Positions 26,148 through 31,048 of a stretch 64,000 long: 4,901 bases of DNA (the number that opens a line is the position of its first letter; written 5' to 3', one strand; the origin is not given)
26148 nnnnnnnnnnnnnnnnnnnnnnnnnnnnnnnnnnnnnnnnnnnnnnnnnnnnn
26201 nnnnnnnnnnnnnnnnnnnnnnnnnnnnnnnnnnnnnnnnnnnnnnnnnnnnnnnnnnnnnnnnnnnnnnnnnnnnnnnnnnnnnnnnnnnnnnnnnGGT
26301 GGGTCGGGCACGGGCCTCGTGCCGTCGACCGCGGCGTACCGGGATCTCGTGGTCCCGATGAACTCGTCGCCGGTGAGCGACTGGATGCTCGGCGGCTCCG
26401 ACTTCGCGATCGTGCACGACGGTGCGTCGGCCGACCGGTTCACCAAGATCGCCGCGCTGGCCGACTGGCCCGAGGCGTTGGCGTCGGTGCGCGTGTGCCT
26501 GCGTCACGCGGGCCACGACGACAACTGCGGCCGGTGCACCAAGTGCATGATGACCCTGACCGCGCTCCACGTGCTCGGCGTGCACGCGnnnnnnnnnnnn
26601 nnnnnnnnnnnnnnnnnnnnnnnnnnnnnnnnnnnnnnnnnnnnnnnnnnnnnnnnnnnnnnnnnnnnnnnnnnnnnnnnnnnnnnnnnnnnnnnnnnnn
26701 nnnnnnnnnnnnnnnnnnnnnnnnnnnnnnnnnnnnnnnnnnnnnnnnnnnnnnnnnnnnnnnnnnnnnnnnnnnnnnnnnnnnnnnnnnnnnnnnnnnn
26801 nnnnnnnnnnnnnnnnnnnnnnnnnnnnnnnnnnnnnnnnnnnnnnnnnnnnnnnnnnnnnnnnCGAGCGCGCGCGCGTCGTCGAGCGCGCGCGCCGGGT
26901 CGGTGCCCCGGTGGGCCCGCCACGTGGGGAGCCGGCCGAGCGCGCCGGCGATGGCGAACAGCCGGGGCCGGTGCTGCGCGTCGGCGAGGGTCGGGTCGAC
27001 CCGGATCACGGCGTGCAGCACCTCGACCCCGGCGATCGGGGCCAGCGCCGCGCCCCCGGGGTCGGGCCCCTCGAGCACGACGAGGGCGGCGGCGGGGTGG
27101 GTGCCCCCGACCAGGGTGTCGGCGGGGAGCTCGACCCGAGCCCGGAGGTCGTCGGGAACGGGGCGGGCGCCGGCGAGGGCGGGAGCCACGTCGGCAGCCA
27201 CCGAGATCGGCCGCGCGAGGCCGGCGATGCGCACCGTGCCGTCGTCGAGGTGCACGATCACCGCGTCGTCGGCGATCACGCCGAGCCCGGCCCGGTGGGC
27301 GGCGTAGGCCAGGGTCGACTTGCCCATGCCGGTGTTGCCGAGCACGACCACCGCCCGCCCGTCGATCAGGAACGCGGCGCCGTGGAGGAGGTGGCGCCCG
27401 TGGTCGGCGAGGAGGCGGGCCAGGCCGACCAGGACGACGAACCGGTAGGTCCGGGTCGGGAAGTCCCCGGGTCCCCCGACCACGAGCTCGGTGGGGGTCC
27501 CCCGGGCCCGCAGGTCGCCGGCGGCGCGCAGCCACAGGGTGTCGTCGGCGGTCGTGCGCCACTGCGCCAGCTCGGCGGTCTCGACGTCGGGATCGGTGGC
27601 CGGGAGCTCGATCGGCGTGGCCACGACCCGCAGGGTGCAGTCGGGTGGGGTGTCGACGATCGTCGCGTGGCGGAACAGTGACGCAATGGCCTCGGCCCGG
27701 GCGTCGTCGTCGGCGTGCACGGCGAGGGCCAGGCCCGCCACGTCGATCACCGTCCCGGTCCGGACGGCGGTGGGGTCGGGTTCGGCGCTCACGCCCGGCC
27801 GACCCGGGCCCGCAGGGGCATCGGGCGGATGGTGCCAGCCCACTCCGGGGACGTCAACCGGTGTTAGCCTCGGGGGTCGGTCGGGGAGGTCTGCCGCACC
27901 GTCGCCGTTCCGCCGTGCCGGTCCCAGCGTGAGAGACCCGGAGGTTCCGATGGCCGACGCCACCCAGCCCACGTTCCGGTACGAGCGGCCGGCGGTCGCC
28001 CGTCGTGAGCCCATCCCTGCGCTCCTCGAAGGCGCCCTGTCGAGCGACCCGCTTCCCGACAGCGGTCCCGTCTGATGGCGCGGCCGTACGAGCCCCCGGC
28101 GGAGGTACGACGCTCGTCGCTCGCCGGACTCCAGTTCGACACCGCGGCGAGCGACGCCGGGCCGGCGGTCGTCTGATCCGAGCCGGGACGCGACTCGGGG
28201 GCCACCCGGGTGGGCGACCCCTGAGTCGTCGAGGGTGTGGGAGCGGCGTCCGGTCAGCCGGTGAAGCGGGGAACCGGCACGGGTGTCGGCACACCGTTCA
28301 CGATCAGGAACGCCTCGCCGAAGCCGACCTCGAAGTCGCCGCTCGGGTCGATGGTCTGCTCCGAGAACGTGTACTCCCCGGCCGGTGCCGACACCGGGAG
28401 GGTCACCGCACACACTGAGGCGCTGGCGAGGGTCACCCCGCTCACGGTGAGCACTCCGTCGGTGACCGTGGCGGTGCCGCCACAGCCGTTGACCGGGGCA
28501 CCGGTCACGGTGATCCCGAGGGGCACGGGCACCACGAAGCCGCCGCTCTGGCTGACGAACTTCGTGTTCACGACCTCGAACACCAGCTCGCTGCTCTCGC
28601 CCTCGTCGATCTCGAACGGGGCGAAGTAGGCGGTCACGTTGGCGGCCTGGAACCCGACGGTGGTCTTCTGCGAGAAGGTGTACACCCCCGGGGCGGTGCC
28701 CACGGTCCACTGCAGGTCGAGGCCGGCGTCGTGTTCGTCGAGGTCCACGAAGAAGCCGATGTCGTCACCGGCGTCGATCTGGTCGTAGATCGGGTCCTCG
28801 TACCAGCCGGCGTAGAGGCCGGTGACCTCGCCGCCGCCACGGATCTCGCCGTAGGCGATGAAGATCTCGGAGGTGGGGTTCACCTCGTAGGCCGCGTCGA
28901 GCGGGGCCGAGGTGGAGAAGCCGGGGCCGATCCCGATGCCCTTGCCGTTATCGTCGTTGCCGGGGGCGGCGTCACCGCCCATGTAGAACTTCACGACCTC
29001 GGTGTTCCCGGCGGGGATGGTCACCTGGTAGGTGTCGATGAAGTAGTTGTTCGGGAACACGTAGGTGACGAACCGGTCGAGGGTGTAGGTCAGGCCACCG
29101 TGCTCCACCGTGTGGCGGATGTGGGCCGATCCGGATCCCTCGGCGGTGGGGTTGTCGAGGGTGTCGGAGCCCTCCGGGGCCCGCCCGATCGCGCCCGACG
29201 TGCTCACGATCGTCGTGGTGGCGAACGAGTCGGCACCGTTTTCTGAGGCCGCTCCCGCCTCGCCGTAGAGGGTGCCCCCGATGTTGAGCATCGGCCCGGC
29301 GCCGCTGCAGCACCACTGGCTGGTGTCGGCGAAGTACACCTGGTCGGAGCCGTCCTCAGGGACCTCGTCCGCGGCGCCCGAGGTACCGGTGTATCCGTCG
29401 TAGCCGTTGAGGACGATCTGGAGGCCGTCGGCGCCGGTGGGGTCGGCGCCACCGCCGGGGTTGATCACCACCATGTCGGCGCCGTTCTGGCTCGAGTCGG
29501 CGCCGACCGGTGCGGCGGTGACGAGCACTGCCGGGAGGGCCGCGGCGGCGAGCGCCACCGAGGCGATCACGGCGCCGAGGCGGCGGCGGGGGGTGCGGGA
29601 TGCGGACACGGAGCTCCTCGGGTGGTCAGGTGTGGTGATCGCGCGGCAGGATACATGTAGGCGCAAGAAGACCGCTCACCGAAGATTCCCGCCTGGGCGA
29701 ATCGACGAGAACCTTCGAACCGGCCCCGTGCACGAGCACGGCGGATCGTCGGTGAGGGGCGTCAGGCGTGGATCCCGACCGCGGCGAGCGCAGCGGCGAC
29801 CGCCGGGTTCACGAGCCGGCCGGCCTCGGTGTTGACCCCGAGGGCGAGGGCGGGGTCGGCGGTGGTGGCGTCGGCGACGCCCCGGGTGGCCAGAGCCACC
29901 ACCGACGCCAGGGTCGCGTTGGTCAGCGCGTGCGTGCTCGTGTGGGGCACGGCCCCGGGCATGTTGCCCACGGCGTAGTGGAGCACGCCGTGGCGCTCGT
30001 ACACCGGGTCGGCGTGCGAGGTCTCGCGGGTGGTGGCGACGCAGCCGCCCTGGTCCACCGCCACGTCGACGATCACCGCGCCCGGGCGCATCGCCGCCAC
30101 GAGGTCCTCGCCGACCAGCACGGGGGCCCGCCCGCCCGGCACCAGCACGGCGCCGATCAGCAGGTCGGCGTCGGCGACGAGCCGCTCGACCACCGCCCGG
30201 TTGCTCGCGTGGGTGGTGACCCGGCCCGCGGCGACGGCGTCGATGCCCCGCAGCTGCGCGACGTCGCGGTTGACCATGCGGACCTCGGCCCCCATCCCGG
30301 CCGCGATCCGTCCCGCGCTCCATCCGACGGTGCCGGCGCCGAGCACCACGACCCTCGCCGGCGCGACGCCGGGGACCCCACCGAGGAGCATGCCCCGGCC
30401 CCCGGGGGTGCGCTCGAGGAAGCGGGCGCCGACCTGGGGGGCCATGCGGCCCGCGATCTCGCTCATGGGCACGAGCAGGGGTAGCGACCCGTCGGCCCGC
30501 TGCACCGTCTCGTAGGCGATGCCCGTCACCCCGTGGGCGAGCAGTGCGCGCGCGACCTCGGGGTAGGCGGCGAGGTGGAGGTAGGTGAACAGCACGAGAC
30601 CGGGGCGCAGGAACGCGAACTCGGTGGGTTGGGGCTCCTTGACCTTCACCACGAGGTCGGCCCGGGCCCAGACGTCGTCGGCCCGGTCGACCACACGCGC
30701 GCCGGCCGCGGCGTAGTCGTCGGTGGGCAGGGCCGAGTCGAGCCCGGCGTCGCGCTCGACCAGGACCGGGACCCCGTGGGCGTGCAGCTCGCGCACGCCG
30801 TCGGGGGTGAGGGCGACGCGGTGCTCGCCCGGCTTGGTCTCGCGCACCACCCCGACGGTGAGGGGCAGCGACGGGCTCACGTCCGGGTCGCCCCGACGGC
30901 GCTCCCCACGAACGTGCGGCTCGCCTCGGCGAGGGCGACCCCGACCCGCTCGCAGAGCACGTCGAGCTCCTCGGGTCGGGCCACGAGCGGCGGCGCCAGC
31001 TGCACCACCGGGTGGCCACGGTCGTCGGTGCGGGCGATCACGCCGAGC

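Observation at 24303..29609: Candidate uncharacterised peptide-modification locus: GT61-like transferase, PP-loop ATPase, HprK-like kinase, two small ORFs, large secreted protein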

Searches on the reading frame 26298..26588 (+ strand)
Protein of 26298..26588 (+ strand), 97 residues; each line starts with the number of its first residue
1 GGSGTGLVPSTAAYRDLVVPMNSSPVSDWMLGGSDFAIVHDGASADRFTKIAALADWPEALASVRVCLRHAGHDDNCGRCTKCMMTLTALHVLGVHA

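Call 45: find_related_loci(query=A3, collection=metagenome_contigs, flank=10000)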
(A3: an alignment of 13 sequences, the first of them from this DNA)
Query A3 (97 aa) in metagenome_contigs; peptide patterns used: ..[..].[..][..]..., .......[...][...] (x = any residue, [..] = any of these).
142 stretches matched a pattern; 4 encode a relative of the query (tblastn E <= 1e-3); 4 distinct loci.
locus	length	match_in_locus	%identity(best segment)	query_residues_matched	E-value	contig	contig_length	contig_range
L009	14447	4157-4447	100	1-97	3e-64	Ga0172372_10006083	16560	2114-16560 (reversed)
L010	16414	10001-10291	70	1-97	3e-44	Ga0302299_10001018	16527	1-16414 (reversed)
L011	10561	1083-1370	64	1-96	4e-39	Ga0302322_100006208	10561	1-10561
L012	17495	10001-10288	59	1-96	2e-38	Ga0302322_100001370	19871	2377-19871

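Call 84: search_protein_families(library=pfam, max_evalue=0.01, proteins=[L011:2700-3158:-, L012:14232-15794:-])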
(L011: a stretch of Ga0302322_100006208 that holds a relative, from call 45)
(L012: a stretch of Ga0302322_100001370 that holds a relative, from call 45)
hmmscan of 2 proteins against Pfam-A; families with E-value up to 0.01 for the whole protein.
L011:2700-3158:- (153 aa): 1 family
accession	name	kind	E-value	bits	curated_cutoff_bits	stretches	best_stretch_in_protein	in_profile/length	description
PF00717.28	Peptidase_S24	-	0.00016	21.8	23.3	1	28-92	32-94/116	Peptidase S24-like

L012:14232-15794:- (521 aa): 2 families
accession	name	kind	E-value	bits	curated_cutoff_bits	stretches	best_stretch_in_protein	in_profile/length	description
PF14907.12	NTP_transf_5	-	1.9e-29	103.4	31.2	1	25-262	6-245/249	Uncharacterised nucleotidyltransferase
PF00717.28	Peptidase_S24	-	4e-05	23.7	23.3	1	400-452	30-81/116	Peptidase S24-like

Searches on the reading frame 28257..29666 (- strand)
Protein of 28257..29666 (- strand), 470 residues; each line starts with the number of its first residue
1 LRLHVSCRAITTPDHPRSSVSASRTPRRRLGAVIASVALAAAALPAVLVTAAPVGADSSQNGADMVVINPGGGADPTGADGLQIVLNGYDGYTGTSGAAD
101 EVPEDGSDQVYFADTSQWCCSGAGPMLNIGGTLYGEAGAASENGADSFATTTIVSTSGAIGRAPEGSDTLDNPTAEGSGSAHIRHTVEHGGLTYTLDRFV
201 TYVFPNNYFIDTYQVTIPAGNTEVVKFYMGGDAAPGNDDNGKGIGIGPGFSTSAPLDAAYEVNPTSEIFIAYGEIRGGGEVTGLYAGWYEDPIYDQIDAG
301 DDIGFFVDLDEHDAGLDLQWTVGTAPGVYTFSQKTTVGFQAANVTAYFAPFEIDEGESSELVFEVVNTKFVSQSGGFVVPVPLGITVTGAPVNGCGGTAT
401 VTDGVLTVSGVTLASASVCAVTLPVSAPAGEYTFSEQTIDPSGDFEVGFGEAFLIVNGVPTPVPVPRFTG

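Call 7: search_protein_families(library=pfam, max_evalue=0.01, proteins=[window:28257-29660:-])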
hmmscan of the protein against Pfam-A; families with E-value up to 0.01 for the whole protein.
seq(468 aa): 1 family
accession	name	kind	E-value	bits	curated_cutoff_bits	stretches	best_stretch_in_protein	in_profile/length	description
PF25564.1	DUF7933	-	3e-07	30.8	26.5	1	344-436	5-105/123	Domain of unknown function (DUF7933)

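Call 8: search_protein_families(library=ncbifam, max_evalue=0.01, proteins=[window:28257-29660:-])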
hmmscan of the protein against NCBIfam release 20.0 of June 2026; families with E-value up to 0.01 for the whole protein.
seq(468 aa): 0 families

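Call 81: search_protein_families(library=padloc, max_evalue=0.01, proteins=[window:28257-29666:-])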
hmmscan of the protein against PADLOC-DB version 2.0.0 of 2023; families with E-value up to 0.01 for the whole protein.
window:28257-29666:- (470 aa): 0 families

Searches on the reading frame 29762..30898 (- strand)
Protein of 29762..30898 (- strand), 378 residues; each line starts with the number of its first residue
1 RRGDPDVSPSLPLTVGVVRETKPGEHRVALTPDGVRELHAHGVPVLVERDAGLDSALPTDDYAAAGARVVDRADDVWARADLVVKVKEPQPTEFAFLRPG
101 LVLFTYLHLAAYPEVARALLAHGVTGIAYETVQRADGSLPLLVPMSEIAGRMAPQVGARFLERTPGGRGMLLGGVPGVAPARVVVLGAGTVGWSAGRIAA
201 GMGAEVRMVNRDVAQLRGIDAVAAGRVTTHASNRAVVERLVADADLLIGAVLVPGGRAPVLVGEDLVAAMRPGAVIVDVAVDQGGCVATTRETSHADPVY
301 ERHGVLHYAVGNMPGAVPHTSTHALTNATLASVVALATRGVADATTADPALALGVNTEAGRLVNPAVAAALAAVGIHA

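Call 89: search_protein_families(library=pfam, max_evalue=0.001, proteins=[window:29762-30898:-])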
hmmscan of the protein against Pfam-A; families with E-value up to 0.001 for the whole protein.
window:29762-30898:- (378 aa): 4 families
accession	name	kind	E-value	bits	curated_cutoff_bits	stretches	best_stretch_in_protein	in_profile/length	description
PF01262.27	AlaDh_PNT_C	-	7.3e-73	245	23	1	153-364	1-213/214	Alanine dehydrogenase/PNT, C-terminal domain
PF05222.21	AlaDh_PNT_N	-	6.5e-48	162.8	30.4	1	16-149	1-136/136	Alanine dehydrogenase/PNT, N-terminal domain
PF02826.25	2-Hacid_dh_C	-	2.1e-05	24.4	25.1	1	180-280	36-127/178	D-isomer specific 2-hydroxyacid dehydrogenase, NAD binding domain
PF00070.33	Pyr_redox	-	0.00076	20.4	22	0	182-234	1-53/82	Pyridine nucleotide-disulphide oxidoreductase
